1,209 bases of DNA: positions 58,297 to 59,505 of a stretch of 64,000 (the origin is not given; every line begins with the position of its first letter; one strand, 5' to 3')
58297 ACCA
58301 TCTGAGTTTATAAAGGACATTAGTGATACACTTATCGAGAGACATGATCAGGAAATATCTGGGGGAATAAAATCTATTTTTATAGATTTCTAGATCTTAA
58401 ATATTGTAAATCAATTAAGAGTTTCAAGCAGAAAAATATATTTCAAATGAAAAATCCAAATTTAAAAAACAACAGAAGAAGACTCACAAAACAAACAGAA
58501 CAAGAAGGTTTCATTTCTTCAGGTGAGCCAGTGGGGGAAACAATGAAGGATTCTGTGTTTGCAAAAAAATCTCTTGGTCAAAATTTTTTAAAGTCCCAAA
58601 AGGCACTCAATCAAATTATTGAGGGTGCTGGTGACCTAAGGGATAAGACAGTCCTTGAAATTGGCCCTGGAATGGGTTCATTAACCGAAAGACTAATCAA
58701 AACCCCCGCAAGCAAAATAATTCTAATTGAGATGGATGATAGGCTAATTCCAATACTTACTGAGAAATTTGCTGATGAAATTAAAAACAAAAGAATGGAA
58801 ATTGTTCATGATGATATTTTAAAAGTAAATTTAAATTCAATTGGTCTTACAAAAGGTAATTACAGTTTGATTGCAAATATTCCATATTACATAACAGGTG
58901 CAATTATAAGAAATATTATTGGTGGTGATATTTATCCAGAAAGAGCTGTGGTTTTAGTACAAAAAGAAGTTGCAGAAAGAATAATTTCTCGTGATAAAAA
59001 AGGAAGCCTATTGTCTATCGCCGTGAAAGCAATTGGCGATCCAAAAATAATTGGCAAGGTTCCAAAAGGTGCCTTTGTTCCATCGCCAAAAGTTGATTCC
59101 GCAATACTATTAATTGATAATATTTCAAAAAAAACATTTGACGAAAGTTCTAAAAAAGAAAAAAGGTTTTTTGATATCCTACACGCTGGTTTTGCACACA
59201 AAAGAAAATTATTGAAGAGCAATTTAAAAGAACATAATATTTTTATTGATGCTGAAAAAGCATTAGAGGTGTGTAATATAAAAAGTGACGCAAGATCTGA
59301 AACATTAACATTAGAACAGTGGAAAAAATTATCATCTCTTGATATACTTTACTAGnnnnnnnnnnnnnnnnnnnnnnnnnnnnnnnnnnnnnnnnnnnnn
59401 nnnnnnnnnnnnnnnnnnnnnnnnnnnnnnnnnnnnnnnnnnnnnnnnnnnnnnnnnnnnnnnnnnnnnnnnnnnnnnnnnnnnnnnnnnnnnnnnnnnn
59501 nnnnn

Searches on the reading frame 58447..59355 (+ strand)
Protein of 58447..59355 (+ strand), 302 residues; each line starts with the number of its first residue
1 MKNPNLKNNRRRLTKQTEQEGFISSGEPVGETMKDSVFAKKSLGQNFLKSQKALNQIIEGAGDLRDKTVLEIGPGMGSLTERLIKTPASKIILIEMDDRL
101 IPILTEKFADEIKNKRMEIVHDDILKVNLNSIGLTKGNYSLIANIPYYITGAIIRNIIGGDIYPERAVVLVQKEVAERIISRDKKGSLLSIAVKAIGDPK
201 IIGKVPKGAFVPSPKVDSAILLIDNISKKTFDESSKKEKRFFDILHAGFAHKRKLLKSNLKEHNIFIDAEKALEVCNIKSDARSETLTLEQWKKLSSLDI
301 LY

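Call 34: search_protein_families(library=pfam, proteins=[window:58447-59355:+])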
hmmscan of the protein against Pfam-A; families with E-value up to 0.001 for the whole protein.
window:58447-59355:+ (302 aa): 2 families
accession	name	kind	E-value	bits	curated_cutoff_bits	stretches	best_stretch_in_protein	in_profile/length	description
PF00398.26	RrnaAD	-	2e-46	158.7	24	1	39-294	4-256/263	Ribosomal RNA adenine dimethylase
PF01861.22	BpsA_C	-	0.0005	19.9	27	1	34-123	11-100/243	Branched-chain polyamine synthase A C-terminal domain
